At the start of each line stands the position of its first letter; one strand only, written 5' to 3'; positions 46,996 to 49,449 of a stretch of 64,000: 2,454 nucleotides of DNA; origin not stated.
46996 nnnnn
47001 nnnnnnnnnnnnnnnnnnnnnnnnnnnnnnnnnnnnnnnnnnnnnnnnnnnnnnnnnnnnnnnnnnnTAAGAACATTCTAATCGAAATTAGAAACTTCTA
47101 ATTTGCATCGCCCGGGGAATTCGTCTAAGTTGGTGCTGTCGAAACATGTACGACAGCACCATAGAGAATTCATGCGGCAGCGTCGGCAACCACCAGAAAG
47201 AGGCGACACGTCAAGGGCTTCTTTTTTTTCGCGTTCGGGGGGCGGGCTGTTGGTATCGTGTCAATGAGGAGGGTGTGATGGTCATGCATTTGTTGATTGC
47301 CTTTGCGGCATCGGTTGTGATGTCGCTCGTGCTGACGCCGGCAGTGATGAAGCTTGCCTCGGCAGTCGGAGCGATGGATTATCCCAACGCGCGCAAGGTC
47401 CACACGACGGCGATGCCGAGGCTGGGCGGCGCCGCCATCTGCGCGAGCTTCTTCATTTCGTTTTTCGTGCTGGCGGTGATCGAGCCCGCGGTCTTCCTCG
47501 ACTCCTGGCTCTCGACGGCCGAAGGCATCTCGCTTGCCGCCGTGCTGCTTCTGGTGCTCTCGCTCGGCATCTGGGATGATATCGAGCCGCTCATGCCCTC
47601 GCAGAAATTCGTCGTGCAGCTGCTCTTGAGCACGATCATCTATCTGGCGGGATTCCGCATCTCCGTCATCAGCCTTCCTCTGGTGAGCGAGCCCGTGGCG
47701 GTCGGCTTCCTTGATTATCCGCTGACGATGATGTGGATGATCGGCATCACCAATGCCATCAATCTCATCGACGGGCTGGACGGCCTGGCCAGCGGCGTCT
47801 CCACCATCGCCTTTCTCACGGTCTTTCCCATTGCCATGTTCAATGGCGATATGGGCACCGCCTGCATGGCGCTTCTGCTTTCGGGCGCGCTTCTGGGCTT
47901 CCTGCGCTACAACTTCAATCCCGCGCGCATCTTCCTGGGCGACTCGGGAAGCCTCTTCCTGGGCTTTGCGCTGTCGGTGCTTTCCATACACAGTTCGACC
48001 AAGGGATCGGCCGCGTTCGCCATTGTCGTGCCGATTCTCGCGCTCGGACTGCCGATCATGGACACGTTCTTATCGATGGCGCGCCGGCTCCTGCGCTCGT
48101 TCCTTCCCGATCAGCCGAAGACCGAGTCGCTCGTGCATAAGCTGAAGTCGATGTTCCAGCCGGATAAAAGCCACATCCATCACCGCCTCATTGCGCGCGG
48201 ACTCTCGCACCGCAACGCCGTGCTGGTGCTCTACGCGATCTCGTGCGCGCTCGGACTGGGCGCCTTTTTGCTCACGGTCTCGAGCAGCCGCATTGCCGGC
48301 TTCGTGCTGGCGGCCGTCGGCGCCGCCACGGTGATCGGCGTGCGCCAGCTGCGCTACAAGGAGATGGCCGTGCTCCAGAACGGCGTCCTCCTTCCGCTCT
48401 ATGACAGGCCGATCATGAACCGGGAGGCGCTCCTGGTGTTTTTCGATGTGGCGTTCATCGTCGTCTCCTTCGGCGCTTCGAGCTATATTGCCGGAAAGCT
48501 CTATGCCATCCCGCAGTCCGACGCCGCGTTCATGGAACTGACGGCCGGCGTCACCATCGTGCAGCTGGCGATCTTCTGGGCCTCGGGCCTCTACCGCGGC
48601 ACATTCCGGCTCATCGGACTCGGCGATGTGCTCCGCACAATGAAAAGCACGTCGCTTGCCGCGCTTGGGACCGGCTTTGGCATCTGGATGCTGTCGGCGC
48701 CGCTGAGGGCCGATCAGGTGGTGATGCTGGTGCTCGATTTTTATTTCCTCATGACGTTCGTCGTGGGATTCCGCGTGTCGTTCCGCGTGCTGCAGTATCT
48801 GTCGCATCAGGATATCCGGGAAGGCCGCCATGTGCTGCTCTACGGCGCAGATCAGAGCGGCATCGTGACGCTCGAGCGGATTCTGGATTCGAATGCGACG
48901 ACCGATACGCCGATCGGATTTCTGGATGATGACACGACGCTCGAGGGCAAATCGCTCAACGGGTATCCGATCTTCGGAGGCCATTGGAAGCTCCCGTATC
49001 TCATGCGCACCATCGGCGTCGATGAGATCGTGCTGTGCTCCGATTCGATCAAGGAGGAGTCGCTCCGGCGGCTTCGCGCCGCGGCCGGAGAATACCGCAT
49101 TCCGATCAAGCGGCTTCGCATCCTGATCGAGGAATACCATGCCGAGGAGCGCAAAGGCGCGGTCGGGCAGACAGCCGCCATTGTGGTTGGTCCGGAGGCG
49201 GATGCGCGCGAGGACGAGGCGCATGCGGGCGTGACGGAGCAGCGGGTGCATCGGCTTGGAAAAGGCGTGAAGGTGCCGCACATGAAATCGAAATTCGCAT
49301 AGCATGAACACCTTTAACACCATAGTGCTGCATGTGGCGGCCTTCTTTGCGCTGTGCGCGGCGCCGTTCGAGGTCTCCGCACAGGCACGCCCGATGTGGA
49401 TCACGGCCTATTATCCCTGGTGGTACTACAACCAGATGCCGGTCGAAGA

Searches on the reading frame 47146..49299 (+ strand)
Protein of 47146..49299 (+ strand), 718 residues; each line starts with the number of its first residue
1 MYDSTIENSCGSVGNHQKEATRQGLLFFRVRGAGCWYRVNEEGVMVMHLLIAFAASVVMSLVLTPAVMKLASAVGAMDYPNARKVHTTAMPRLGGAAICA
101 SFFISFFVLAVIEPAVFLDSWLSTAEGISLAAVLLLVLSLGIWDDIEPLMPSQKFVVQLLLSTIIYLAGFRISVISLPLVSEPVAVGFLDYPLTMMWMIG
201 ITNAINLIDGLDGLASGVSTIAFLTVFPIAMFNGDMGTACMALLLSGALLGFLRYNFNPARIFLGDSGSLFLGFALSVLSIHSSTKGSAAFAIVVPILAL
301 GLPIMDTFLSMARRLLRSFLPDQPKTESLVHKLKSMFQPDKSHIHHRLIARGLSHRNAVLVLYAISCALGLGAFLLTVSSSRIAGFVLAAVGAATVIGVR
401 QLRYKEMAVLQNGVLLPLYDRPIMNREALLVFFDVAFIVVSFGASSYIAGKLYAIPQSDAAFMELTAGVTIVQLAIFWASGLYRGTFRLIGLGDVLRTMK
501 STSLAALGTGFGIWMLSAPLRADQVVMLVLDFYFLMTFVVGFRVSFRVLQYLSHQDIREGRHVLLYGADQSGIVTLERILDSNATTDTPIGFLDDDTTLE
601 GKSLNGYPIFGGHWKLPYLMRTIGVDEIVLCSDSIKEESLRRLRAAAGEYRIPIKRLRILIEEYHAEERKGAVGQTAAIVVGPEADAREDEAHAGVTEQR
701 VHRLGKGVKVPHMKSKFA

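Call 13: search_protein_families(library=pfam, proteins=[window:47146-49299:+], max_evalue=0.001)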
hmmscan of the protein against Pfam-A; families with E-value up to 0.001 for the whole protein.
window:47146-49299:+ (718 aa): 2 families
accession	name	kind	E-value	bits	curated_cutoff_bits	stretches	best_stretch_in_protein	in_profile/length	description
PF00953.26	Glycos_transf_4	-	2.4e-39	135.3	27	1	129-283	3-159/160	Glycosyl transferase family 4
PF13727.12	CoA_binding_3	-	3.3e-05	24.4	25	1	523-643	41-160/175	CoA-binding domain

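Call 28: search_protein_families(library=ncbifam, proteins=[window:47146-49299:+], max_evalue=0.01)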
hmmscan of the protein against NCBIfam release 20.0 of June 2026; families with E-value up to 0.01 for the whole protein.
window:47146-49299:+ (718 aa): 6 families
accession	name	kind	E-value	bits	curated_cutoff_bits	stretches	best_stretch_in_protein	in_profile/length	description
TIGR02380.1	ECA_wecA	exception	8.1e-35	120.6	326.05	1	59-368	10-300/346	UDP-N-acetylglucosamine--undecaprenyl-phosphate N-acetylglucosaminephosphotransferase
NF053644.1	MraY_archaea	equivalog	2.3e-22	79.8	450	1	152-315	151-300/340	pseudomurein biosynthesis MraY family phospho-N-acetylmuramoyl-pentapeptide-transferase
TIGR00445.1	mraY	equivalog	1.9e-18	67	192.05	1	149-285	92-247/321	phospho-N-acetylmuramoyl-pentapeptide-transferase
TIGR03025.1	EPS_sugtrans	subfamily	3.5e-12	46.3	295.55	1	433-655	2-219/445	exopolysaccharide biosynthesis polyprenyl glycosylphosphotransferase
TIGR03023.1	WcaJ_sugtrans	equivalog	3.1e-11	43.2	410.75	1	433-657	2-226/453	undecaprenyl-phosphate glucose phosphotransferase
TIGR03022.1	WbaP_sugtrans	subfamily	0.00031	20.1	403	1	430-643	1-207/456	undecaprenyl-phosphate galactose phosphotransferase WbaP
